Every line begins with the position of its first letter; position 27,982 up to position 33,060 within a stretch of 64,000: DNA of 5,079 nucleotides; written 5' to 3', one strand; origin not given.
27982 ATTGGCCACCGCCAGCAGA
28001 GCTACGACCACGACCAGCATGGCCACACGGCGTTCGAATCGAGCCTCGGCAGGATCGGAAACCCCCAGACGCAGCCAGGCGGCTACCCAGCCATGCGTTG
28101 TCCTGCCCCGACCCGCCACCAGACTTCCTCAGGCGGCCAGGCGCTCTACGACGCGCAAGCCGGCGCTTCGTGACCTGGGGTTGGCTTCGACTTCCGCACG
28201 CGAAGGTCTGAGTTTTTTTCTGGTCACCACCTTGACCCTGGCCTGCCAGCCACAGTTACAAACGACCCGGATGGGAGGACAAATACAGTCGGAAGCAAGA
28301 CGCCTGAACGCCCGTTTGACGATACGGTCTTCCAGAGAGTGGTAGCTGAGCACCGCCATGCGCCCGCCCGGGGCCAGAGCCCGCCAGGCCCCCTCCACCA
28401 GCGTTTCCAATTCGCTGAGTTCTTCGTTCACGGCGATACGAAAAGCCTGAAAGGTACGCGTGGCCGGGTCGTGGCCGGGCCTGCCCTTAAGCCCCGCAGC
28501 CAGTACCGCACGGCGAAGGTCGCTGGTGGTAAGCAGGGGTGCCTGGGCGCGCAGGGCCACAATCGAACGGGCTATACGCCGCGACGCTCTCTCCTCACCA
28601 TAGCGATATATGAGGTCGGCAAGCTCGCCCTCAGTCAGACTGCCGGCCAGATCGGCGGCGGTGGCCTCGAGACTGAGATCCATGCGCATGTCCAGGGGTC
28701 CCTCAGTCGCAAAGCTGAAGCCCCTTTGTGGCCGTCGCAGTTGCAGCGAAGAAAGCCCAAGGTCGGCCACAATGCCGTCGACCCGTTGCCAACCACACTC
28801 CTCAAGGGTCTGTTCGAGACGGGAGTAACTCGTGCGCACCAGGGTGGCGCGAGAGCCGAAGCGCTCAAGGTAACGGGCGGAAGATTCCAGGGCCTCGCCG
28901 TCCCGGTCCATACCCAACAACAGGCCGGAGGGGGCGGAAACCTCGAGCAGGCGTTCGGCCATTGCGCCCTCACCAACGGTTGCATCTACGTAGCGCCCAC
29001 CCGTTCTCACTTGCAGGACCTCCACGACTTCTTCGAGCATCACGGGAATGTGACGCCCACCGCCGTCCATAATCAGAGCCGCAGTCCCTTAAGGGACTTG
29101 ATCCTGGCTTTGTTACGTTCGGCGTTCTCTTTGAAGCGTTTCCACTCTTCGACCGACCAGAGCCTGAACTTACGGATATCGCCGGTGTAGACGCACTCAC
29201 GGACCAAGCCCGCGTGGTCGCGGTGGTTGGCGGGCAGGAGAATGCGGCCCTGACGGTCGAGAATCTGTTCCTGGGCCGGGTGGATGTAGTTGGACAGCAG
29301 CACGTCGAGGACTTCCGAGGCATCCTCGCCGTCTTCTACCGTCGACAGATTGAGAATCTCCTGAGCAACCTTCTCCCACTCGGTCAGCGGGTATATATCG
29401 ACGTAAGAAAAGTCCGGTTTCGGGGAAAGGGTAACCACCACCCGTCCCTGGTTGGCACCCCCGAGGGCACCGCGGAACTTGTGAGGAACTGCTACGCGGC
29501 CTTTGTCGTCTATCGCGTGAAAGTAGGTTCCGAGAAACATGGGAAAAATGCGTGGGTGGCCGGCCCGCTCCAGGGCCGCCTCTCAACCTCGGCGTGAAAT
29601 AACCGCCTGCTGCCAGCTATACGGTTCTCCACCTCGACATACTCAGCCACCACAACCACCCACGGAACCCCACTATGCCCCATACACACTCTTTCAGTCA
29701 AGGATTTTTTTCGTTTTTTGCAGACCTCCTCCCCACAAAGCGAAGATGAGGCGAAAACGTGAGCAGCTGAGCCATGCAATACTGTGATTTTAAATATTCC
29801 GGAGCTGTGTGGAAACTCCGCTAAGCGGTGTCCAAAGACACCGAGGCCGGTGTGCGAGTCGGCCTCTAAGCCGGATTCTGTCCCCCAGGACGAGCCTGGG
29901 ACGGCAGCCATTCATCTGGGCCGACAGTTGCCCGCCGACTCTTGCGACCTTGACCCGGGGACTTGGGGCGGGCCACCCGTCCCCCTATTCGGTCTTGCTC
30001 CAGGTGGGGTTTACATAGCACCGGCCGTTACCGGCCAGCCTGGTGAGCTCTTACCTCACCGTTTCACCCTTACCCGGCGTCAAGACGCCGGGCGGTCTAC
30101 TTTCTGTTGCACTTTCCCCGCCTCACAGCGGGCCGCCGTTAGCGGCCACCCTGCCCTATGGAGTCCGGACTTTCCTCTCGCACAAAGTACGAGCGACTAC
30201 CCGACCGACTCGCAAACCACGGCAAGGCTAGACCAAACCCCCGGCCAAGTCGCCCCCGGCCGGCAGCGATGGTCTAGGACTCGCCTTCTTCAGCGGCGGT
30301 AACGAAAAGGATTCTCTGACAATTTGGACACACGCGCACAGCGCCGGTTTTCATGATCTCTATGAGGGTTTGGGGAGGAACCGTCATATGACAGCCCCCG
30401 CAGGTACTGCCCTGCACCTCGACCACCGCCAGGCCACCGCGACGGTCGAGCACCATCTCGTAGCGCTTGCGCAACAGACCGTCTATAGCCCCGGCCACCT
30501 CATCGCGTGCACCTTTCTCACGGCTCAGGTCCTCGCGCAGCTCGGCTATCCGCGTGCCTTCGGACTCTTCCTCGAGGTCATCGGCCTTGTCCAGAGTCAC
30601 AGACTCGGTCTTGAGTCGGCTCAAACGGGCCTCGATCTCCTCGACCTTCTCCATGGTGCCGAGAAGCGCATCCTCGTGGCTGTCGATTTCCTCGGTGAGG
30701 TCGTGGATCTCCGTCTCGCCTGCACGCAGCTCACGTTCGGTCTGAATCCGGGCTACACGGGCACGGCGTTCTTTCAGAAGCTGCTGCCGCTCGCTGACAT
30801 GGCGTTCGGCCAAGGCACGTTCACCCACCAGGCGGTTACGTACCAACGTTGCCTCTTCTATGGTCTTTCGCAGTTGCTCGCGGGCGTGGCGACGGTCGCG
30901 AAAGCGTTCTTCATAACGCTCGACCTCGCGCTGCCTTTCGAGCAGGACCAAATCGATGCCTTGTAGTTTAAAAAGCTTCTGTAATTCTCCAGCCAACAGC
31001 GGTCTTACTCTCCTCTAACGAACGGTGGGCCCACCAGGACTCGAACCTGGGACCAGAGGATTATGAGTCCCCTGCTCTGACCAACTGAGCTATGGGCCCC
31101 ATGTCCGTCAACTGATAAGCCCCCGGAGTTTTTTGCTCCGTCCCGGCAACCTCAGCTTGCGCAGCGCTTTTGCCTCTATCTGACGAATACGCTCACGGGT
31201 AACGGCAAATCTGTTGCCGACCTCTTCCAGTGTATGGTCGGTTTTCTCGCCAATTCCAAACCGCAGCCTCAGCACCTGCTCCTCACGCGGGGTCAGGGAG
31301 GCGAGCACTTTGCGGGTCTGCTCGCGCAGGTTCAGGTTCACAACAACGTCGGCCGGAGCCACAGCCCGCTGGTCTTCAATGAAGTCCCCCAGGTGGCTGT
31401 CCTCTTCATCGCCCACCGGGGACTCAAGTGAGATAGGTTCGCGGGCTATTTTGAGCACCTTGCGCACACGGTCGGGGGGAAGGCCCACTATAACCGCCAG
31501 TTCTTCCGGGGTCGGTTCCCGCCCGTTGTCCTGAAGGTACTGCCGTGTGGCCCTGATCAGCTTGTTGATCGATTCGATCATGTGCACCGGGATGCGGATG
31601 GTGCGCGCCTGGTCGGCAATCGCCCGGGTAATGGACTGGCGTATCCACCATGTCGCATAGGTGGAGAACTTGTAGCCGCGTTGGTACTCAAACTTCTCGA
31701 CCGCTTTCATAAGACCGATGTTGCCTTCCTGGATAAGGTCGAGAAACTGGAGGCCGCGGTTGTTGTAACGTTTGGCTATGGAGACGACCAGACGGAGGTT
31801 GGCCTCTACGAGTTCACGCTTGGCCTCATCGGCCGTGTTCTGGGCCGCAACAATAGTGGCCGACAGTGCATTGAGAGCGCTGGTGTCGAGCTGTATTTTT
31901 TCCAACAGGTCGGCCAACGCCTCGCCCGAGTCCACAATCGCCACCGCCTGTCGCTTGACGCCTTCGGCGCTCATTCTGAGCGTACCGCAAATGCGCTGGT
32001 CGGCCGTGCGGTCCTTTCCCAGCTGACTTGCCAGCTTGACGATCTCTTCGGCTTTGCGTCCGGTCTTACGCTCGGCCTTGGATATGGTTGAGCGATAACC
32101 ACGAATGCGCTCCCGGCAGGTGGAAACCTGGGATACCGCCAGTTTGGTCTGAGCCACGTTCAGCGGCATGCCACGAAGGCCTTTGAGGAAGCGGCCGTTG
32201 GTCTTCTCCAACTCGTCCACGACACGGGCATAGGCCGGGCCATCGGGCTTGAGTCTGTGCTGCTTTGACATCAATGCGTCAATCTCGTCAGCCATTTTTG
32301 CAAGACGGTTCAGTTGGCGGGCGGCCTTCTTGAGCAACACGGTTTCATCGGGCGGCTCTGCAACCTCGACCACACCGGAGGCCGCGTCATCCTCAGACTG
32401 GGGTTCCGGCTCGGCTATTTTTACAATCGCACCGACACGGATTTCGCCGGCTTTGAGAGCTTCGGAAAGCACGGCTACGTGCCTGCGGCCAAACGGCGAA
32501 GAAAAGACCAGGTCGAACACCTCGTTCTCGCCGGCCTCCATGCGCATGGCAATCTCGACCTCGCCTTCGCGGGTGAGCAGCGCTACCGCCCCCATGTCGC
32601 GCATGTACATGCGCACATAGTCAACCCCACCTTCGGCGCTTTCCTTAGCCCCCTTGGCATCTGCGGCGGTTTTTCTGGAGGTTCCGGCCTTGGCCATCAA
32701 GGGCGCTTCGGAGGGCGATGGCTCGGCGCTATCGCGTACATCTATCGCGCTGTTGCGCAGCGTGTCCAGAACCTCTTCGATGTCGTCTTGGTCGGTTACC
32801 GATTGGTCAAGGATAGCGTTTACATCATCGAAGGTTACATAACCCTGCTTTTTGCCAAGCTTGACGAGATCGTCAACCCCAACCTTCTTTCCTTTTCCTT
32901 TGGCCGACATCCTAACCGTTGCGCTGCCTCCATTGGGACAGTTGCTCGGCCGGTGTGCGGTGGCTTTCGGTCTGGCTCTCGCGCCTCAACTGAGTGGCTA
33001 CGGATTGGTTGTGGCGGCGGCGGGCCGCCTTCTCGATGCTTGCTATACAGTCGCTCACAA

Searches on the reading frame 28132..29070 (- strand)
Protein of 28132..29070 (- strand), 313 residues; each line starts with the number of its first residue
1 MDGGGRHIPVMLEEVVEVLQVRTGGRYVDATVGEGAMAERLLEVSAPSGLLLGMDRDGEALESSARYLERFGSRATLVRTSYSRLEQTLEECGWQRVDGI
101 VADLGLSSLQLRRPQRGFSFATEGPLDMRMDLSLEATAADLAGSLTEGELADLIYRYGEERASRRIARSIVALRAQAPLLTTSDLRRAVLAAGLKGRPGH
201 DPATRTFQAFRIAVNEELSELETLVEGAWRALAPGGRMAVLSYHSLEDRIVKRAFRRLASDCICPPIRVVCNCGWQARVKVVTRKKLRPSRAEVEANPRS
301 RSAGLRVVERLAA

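Call 53: list_cluster_members(proteins=[window:28132-29070:-, window:29076-29540:-, window:16815-18263:-, window:25821-27788:-, window:31111-32910:-, window:1184-2443:-, window:57934-60264:-, window:4837-6465:-])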
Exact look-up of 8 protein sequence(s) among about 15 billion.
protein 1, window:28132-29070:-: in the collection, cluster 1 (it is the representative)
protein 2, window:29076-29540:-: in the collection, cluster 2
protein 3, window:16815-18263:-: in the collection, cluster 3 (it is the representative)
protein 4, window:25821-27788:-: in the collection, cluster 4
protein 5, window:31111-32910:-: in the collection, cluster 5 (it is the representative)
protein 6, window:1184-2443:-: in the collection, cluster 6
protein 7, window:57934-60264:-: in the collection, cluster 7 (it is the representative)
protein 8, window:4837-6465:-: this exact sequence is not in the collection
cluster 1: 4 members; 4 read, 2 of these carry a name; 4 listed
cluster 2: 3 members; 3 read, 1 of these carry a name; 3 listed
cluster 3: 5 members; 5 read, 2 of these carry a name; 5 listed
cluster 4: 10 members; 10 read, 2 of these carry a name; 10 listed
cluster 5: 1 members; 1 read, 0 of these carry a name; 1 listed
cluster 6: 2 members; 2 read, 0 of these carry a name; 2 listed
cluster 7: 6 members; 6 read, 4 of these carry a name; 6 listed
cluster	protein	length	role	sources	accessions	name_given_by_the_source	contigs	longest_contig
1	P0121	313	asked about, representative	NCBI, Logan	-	-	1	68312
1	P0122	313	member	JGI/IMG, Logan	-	16S rRNA (cytosine1402-N4)-methyltransferase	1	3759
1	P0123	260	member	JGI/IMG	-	16S rRNA (cytosine1402-N4)-methyltransferase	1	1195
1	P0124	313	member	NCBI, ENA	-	-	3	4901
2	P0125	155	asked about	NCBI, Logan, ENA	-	-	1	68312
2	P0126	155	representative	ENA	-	-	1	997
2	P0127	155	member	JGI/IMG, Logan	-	MraZ protein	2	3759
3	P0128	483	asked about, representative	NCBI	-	-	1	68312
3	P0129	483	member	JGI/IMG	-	UDP-N-acetylmuramate--alanine ligase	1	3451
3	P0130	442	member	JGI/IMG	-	UDP-N-acetylmuramate--alanine ligase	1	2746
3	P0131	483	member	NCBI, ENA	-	-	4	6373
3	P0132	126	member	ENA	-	-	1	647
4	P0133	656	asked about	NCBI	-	-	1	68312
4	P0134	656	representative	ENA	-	-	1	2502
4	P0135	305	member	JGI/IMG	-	cell division protein FtsI (penicillin-binding protein 3)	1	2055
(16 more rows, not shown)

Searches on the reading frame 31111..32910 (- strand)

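Call 55: search_protein_families(library=pfam, proteins=[window:31111-32910:-], max_evalue=0.0001)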
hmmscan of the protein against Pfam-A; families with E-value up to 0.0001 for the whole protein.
window:31111-32910:- (600 aa): 5 families
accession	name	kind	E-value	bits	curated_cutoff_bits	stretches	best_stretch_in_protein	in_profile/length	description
PF04539.22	Sigma70_r3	-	1.8e-27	95.7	25.3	1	446-522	1-77/78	Sigma-70 region 3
PF04542.20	Sigma70_r2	-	3.4e-24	84.8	24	1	367-437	1-71/71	Sigma-70 region 2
PF04545.22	Sigma70_r4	-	1.7e-19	69.5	24.1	1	535-587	1-49/50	Sigma-70, region 4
PF03979.19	Sigma70_r1_1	-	1.7e-13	50.7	22.5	1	12-68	7-63/81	Sigma-70 factor, region 1.1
PF00140.25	Sigma70_r1_2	-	1.9e-10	41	22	1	97-129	1-33/34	Sigma-70 factor, region 1.2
